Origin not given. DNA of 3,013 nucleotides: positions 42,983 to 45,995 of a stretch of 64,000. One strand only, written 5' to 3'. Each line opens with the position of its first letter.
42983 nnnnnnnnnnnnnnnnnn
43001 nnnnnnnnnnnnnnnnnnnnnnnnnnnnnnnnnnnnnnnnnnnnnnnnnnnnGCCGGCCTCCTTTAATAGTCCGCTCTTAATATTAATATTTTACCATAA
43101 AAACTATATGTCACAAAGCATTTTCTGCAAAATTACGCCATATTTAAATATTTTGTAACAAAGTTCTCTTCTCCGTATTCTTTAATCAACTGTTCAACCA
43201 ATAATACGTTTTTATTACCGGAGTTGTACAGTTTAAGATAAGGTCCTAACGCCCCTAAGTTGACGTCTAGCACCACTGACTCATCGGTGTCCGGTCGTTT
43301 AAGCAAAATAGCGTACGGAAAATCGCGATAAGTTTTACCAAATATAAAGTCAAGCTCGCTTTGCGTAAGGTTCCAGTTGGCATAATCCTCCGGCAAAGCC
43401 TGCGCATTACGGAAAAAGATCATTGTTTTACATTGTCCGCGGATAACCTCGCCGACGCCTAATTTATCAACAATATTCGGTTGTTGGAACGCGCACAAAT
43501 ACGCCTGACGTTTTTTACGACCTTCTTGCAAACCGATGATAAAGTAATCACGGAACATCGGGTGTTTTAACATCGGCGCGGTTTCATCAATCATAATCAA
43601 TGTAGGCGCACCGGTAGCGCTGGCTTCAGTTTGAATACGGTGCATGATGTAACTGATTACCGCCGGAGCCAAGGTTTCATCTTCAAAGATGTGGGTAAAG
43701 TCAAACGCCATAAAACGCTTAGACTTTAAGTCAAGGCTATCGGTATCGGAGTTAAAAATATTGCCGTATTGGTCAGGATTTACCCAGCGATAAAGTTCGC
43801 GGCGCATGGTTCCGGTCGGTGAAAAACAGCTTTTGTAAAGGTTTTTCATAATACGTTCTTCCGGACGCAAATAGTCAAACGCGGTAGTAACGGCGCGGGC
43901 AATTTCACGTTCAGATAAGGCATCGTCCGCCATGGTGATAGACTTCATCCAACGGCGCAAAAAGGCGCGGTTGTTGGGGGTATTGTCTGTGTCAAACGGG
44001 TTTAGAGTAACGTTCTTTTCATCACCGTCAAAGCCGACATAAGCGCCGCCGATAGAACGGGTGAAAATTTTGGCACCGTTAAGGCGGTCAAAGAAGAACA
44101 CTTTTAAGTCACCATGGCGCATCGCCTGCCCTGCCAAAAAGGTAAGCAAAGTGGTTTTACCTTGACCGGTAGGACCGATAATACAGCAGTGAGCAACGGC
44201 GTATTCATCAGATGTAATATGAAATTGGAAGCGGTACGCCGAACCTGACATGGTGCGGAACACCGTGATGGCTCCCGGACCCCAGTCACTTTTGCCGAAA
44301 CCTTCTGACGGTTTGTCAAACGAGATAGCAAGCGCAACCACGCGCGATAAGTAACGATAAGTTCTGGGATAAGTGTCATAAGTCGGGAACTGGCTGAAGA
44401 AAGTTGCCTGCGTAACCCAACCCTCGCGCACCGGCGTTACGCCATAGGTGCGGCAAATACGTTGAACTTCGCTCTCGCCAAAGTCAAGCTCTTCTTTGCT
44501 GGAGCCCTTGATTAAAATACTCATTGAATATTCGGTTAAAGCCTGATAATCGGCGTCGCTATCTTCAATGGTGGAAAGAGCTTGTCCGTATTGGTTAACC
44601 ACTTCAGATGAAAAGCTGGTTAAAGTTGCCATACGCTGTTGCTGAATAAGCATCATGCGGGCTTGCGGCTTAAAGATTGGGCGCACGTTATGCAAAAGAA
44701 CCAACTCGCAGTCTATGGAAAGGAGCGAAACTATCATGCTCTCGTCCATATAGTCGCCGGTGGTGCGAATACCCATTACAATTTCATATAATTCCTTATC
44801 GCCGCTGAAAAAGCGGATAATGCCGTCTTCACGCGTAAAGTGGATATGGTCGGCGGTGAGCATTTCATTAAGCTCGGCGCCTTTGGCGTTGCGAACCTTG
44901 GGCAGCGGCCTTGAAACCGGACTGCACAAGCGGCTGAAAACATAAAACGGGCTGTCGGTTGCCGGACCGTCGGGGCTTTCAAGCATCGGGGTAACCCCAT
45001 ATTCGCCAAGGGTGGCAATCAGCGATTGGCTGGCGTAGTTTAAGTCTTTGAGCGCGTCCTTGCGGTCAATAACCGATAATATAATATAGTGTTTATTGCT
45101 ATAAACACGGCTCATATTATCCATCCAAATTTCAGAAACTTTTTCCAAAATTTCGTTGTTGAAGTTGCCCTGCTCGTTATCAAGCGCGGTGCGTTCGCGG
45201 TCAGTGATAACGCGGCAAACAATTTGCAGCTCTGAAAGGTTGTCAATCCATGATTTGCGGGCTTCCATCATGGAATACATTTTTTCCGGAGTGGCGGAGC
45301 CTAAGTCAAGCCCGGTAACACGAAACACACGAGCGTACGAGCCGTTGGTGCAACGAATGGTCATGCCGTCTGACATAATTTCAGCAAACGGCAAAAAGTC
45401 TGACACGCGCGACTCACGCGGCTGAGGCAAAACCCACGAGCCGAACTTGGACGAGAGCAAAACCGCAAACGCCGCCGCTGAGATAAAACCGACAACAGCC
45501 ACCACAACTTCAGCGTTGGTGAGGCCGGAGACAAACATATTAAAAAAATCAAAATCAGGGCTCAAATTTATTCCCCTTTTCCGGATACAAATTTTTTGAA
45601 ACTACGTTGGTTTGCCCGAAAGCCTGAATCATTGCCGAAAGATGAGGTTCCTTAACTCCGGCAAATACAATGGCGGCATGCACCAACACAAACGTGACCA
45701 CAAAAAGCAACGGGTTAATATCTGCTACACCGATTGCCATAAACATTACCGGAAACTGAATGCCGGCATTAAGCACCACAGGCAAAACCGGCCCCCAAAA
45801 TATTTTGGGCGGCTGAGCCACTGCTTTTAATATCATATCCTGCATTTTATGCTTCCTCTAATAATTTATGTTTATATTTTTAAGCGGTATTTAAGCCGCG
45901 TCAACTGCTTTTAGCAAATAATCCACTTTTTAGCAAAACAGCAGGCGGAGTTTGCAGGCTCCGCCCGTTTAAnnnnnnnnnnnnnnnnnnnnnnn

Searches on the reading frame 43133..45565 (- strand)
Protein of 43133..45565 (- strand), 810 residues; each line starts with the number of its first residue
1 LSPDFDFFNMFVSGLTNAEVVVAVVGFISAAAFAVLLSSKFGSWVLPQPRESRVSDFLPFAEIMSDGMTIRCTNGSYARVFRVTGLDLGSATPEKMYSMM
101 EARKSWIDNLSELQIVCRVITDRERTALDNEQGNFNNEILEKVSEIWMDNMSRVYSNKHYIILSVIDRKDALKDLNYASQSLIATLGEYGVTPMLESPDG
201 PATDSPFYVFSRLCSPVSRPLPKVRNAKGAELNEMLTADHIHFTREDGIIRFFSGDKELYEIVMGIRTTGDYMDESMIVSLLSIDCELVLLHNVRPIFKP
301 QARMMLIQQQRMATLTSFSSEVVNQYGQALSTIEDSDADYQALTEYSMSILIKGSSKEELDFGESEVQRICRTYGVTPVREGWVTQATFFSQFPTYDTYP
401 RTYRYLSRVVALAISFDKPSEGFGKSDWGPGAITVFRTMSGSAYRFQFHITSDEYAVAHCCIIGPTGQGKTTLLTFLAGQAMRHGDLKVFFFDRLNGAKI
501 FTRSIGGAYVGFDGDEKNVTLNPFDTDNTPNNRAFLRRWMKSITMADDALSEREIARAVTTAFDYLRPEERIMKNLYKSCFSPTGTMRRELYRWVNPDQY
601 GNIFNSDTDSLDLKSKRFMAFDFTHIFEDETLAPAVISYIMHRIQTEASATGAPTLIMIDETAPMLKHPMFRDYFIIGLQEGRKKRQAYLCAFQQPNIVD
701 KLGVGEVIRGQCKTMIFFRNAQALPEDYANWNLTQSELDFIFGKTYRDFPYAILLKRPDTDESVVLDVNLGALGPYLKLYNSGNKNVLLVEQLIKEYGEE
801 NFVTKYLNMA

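Call 8: search_protein_families(library=pfam, proteins=[window:43133-45565:-], max_evalue=0.1)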
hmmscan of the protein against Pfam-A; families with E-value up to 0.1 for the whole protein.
window:43133-45565:- (810 aa): 11 families
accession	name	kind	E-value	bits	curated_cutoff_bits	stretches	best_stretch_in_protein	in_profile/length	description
PF03135.19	CagE_TrbE_VirB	-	8.6e-17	62.2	21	1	223-397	30-199/204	CagE, TrbE, VirB family, component of type IV transporter system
PF19044.6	P-loop_TraG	-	5.6e-05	22.4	25.8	0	593-673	190-270/413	TraG P-loop domain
PF01935.23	DUF87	-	0.00088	19.9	23.2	1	450-494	16-60/220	Helicase HerA, central domain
PF13401.12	AAA_22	-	0.0032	18.2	27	0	460-491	8-33/130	AAA domain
PF01695.23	IstB_IS21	-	0.004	17.1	24.1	1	461-492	96-126/238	IstB-like ATP binding protein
PF25199.1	nSTAND_NTPase5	-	0.0049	17.1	34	1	456-494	40-78/145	Novel STAND NTPase 5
PF00005.33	ABC_tran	-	0.0067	17.5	25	1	460-486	14-41/137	ABC transporter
PF20720.3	nSTAND3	-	0.0094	16.1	27.2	1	459-493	19-52/155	Novel STAND NTPase 3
PF10412.15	TrwB_AAD_bind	-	0.01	15.2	20.5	1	457-526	15-73/387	Type IV secretion-system coupling protein DNA-binding domain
PF05729.18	NACHT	-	0.073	13.3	26.7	0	460-484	3-27/167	NACHT domain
PF01580.24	FtsK_SpoIIIE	-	0.093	12.6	24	0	427-483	14-66/221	FtsK/SpoIIIE family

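Call 9: search_protein_families(library=ncbifam, proteins=[window:43133-45565:-], max_evalue=0.1)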
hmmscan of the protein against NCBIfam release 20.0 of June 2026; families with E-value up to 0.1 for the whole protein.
window:43133-45565:- (810 aa): 28 families (the best 25 are shown)
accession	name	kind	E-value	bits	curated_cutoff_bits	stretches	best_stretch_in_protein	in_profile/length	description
TIGR00929.1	VirB4_CagE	subfamily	1.7e-111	373.8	643.1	2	231-801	214-780/792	VirB4 family type IV secretion/conjugal transfer ATPase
NF010473.0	PRK13898.1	equivalog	8e-64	216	1050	1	230-801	227-787/801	type IV secretion system ATPase VirB4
NF010427.0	PRK13853.1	equivalog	4.2e-46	157.2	957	1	272-801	247-773/789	type IV secretion system protein VirB4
NF010447.0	PRK13873.1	equivalog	7.1e-39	133.4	1020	2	435-808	423-790/815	conjugal transfer protein TrbE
NF010466.0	PRK13891.1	subfamily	6.3e-26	90.5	1322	1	438-729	473-763/852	conjugal transfer protein TrbE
NF010404.0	PRK13830.1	subfamily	8.2e-26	90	810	1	435-723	437-722/818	conjugal transfer protein TrbE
TIGR02746.1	TraC-F-type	equivalog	4.2e-14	51.4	567.05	1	434-674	409-663/800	type IV secretion system protein TraC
NF045971.1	conju_CD1110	equivalog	1.6e-09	36.6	325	1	55-406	2-372/752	VirB4-like conjugal transfer ATPase, CD1110 family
NF045975.1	VirB4_plasma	equivalog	1.2e-08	33.1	590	1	316-532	378-588/894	Mbov_0397 family ICE element conjugal transfer ATPase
TIGR03744.1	traC_PFL_4706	equivalog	1.5e-05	23.1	520.6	1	317-484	336-501/892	conjugative transfer ATPase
NF010278.0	PRK13721.1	subfamily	0.0003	18.8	1177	1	451-694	476-732/874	type IV secretion system protein TraC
TIGR03783.1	Bac_Flav_CT_G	subfamily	0.0015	16.5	261.55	1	590-674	602-686/829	TraG family conjugative transposon ATPase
NF041017.1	DNA_import_CedB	equivalog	0.0026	16.4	700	1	457-494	275-312/590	DNA import protein CedB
TIGR03743.1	SXT_TraD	subfamily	0.0057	15.1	366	1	456-490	174-208/636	conjugative transfer system coupling protein TraD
NF002981.0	PRK03695.1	equivalog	0.011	15.1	281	1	459-488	28-57/253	vitamin B12 ABC transporter ATP-binding protein BtuD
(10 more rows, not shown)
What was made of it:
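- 43133..45565 (-): VirB4 ATPase (810 aa), which anchors the locus as a T4SS. TIGR00929 VirB4_CagE E 1.7e-111 and PF03135 (calls 8, 9).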

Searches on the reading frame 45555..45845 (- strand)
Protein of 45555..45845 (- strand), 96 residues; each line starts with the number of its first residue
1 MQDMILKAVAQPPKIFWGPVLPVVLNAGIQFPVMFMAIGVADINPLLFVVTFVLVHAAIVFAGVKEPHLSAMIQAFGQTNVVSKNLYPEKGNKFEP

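Call 8: search_protein_families(library=pfam, proteins=[window:45555-45845:-], max_evalue=0.1)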
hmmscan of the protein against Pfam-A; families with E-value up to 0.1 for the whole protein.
window:45555-45845:- (96 aa): 0 families
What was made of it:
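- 45555..45845 (-): VirB3-like small membrane protein (96 aa), overlapping the virB4 start. No Pfam hit (call 8).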

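Call 9: search_protein_families(library=ncbifam, proteins=[window:45555-45845:-], max_evalue=0.1)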
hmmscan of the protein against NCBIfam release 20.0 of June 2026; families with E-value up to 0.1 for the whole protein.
window:45555-45845:- (96 aa): 2 families
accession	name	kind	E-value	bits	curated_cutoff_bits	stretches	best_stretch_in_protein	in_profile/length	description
NF008315.0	PRK11103.1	subfamily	0.0075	15.5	365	1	14-65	121-167/283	PTS mannose transporter subunit IID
TIGR00908.1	2A0305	equivalog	0.011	14.6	381.75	1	26-77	123-176/442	ethanolamine permease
